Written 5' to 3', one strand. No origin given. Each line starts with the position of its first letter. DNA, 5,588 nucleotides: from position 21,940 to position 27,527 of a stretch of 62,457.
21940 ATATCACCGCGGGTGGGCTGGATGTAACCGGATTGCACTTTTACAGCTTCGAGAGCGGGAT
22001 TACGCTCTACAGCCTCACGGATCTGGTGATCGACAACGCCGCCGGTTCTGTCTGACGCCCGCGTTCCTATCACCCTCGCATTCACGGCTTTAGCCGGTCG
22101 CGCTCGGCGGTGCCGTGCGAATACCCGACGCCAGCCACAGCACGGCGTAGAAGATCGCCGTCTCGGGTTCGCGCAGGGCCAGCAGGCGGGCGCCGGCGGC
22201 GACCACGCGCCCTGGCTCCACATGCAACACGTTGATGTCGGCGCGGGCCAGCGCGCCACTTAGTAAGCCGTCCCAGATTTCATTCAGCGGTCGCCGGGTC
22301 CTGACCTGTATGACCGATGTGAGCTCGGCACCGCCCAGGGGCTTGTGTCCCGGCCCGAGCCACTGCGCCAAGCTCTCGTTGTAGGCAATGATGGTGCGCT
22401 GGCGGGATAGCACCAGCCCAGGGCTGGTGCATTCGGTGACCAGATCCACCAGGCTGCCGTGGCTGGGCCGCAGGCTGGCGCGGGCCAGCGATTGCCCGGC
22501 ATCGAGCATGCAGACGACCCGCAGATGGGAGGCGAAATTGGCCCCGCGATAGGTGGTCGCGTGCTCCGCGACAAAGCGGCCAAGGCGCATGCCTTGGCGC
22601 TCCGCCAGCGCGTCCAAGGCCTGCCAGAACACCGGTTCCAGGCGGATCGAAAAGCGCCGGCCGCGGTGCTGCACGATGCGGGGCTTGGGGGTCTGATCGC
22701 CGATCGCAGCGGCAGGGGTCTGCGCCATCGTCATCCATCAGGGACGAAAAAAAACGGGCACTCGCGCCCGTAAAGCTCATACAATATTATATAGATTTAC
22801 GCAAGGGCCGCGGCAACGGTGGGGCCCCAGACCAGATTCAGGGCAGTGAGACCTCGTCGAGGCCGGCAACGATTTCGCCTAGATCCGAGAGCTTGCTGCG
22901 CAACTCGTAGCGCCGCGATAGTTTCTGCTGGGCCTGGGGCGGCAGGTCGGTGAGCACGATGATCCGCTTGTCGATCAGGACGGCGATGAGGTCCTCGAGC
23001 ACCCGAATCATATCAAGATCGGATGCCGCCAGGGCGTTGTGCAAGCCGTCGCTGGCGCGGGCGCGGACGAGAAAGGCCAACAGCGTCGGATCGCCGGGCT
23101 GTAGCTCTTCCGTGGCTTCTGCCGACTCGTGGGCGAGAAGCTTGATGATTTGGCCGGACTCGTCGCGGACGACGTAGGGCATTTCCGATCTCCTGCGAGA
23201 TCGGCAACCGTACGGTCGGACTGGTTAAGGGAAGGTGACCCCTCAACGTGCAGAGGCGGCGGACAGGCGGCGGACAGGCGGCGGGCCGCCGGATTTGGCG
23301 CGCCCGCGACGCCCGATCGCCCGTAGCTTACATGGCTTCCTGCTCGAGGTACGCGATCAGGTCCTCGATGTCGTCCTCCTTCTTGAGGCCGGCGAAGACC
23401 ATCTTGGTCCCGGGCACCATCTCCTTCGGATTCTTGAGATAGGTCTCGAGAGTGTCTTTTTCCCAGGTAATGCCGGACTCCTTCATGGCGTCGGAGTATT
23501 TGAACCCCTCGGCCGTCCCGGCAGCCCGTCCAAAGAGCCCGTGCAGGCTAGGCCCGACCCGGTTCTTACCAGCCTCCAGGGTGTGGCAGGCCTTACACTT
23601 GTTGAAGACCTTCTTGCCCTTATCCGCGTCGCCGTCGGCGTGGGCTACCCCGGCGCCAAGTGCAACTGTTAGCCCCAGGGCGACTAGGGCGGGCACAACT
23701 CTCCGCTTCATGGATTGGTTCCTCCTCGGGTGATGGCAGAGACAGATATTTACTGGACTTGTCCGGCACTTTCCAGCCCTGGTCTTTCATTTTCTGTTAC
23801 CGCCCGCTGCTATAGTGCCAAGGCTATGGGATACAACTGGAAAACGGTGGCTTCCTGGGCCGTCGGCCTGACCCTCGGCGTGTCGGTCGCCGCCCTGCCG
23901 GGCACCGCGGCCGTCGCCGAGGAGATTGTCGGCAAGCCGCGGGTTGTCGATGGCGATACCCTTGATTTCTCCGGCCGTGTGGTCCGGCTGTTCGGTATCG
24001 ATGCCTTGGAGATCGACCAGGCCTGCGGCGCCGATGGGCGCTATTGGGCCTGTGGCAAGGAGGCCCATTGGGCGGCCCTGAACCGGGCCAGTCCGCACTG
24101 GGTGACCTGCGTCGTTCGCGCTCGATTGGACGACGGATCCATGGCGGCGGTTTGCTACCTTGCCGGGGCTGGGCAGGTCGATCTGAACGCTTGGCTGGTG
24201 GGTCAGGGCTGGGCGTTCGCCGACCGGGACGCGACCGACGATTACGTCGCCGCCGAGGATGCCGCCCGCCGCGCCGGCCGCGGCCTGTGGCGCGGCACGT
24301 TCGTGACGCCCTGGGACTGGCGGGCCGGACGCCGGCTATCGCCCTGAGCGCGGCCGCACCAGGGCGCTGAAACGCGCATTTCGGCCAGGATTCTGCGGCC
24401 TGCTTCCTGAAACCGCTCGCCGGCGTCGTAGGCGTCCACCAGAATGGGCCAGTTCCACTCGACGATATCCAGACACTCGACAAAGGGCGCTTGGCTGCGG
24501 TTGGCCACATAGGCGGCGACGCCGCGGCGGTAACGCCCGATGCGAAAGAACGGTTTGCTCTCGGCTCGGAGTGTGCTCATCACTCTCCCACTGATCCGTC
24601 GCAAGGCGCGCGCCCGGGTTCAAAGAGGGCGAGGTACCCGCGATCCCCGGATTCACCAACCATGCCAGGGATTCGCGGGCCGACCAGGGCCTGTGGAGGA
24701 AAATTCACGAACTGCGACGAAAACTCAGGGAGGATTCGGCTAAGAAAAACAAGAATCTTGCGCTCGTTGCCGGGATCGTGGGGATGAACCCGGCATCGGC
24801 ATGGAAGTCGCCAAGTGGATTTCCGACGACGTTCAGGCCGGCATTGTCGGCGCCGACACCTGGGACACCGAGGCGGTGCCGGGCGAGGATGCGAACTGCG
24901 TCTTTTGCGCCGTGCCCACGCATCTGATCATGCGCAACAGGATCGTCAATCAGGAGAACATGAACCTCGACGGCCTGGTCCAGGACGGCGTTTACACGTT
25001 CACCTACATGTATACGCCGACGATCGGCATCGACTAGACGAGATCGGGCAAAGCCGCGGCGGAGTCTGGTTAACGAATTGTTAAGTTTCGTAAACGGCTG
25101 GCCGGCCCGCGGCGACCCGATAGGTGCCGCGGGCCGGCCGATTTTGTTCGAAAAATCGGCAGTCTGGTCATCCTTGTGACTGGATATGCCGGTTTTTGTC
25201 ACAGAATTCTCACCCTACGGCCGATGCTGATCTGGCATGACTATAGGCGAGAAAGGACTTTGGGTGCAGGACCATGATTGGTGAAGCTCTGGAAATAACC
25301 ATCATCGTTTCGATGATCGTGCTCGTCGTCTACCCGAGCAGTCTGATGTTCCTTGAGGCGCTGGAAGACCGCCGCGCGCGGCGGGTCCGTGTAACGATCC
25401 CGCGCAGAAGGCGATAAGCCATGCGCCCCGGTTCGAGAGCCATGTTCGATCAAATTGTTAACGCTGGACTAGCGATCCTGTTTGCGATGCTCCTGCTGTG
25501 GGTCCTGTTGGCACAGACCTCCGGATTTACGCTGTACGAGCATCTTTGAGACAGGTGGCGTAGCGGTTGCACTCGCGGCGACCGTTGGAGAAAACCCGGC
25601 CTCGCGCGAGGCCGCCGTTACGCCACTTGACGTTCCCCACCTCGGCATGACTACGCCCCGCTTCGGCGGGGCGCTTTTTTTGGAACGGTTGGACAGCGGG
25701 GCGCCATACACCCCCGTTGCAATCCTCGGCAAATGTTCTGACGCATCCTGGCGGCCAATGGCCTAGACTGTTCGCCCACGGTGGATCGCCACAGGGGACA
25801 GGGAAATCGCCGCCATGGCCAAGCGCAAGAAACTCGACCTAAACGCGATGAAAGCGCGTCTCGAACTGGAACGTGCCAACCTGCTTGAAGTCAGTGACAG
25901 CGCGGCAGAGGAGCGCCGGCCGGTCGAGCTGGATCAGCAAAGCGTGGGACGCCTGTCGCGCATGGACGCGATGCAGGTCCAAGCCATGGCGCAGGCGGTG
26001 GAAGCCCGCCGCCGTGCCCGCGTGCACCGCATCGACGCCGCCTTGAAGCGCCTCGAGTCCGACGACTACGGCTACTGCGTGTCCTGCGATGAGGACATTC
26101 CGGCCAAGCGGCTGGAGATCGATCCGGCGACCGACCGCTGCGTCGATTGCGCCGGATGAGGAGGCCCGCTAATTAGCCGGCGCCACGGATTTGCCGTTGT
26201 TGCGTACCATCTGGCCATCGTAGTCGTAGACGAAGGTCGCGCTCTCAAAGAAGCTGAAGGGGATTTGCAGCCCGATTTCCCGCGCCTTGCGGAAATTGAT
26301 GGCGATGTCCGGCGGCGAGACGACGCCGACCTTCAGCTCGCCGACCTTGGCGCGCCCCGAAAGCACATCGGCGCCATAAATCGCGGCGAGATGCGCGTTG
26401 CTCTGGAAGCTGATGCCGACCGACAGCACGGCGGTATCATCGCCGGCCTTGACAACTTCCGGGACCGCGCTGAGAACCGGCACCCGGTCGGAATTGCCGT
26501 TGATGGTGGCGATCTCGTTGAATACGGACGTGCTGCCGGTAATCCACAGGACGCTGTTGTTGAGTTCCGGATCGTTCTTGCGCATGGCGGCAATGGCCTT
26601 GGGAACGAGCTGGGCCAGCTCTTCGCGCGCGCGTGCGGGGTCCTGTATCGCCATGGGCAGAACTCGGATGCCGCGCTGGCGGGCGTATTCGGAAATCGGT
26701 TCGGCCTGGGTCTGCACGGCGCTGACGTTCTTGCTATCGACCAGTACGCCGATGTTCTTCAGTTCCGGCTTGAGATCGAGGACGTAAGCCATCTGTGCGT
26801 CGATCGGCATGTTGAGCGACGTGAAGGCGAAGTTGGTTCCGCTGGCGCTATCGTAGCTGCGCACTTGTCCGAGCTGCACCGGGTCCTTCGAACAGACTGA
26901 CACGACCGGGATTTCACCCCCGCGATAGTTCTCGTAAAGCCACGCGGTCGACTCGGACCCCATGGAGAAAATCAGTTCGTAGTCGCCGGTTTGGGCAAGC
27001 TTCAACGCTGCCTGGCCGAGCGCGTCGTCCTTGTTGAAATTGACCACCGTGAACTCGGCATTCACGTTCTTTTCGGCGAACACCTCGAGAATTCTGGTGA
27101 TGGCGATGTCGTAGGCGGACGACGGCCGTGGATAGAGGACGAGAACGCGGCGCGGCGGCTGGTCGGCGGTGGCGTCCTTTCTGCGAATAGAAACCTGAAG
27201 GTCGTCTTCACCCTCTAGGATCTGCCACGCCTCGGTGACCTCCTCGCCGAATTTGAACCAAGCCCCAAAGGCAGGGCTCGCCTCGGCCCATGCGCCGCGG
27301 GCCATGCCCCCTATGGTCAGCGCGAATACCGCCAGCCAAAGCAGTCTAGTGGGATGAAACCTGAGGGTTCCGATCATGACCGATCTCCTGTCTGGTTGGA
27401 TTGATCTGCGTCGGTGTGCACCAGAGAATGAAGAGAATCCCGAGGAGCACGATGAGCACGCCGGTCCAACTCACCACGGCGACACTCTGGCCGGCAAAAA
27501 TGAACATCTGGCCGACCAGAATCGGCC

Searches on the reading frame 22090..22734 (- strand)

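Call 48: search_protein_families(library=pfam, proteins=[window:22090-22734:-], max_evalue=0.001)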
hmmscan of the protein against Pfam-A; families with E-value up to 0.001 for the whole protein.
window:22090-22734:- (214 aa): 1 family
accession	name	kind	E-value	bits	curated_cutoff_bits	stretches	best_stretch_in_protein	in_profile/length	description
PF13467.12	RHH_4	-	9.8e-15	54.8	25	1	19-76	4-64/67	Ribbon-helix-helix domain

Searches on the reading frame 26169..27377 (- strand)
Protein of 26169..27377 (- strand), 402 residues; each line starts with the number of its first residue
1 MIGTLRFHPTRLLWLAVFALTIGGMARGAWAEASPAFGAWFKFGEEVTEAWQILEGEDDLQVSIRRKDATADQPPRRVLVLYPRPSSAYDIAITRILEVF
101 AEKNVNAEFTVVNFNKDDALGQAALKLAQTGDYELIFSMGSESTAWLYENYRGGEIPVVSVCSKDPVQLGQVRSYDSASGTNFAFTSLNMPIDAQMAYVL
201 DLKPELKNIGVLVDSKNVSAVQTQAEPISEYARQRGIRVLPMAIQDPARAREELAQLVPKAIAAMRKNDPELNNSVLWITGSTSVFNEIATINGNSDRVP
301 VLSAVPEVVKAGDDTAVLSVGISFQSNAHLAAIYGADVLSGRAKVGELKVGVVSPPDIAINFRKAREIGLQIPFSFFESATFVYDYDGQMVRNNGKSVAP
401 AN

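Call 48: search_protein_families(library=pfam, proteins=[window:26169-27377:-], max_evalue=0.001)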
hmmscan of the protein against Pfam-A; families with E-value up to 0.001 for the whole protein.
window:26169-27377:- (402 aa): 1 family
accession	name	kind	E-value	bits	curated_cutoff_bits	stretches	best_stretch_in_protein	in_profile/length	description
PF04392.18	ABC_sub_bind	-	4.1e-16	59.5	25.9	1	112-380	40-289/293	ABC transporter substrate binding protein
